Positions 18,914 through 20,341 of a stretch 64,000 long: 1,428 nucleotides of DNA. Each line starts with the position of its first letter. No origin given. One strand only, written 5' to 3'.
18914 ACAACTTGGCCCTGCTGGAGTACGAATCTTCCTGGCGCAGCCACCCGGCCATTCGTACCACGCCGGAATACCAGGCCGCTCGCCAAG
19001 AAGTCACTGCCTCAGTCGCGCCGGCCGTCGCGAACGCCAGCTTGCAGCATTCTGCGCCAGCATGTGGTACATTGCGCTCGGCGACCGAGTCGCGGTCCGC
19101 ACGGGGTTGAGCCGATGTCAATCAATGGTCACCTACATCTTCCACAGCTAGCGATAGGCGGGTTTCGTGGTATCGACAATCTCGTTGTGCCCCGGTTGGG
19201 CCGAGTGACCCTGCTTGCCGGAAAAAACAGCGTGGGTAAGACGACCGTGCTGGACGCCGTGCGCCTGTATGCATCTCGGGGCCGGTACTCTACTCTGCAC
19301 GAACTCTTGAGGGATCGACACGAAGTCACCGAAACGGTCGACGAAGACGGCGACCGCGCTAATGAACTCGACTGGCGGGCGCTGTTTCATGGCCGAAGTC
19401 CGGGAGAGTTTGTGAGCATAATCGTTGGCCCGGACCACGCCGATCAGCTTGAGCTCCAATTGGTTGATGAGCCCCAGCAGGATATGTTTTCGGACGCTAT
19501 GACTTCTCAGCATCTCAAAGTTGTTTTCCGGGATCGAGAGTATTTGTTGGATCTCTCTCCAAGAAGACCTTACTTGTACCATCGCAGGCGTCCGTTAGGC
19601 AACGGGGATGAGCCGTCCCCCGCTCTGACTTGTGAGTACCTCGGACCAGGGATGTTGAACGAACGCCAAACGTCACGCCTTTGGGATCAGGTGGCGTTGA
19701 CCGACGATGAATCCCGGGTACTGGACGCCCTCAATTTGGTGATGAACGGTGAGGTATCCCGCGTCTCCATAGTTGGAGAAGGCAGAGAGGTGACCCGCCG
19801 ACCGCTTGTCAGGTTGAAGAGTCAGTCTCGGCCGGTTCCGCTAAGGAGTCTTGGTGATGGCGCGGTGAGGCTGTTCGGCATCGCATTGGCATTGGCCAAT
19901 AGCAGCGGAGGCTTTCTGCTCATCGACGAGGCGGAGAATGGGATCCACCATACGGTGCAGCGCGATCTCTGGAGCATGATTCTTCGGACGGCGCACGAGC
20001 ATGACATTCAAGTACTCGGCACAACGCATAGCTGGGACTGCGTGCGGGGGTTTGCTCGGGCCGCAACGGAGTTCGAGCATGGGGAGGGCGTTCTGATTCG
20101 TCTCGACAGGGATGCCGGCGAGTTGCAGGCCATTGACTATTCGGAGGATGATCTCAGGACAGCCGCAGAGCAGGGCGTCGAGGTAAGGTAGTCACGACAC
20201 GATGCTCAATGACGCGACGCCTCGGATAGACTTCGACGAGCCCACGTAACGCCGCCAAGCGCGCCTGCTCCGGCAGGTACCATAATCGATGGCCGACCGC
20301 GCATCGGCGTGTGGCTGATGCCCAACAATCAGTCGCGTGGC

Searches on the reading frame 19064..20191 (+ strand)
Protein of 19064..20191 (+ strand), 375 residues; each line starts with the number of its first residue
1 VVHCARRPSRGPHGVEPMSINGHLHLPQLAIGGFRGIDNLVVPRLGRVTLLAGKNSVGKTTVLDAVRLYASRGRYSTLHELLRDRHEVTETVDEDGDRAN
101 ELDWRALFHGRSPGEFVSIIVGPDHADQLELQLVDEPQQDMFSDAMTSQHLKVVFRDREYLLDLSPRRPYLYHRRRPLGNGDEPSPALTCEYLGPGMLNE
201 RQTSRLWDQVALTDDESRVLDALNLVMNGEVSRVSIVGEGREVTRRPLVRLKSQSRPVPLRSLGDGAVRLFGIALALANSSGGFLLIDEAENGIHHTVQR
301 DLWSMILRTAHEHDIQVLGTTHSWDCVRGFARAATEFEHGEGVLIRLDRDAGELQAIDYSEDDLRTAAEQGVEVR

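Call 61: search_protein_families(library=padloc, proteins=[window:19064-20191:+], max_evalue=0.00001)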
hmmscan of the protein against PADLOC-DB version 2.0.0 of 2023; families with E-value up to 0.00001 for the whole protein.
window:19064-20191:+ (375 aa): 59 families (the best 25 are shown)
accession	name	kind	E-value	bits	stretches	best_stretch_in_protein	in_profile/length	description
PDLC04611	PDC-M38A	-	6.7e-77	257.6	2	128-375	133-383/383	-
PDLC02336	AbiLi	-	5.2e-42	142.6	1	28-375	4-340/340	AbiLi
PDLC04610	PDC-M38A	-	6.3e-42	142.1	2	199-375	187-362/362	-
PDLC04607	PDC-M38A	-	4.2e-29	99.4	1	25-336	383-676/715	-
PDLC04608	PDC-M38A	-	1.3e-28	98.8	2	231-332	222-321/367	-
PDLC02980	AriA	-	1.7e-20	72.2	1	253-323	228-299/304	-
PDLC04609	PDC-M38A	-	6.6e-16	56.5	2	246-334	239-327/371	-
PDLC04168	GajA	-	4.9e-15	53.2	1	257-328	251-323/570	-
PDLC04393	PDC-M07A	-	1.9e-14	51.5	1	251-323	276-349/435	-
PDLC02979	AriA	-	4.7e-14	51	1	254-327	291-373/373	-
PDLC04389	PDC-M07A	-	9.3e-14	49.2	1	253-323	282-367/443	-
PDLC04178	HEC-01A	-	1.5e-13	48.6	2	231-325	234-329/399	-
PDLC04391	PDC-M07A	-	2.2e-13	48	1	254-323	275-345/412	-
PDLC04182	HEC-01A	-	3.5e-13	47.3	1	220-324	241-348/406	-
PDLC04392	PDC-M07A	-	4.1e-13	47.2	1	215-322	237-346/432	-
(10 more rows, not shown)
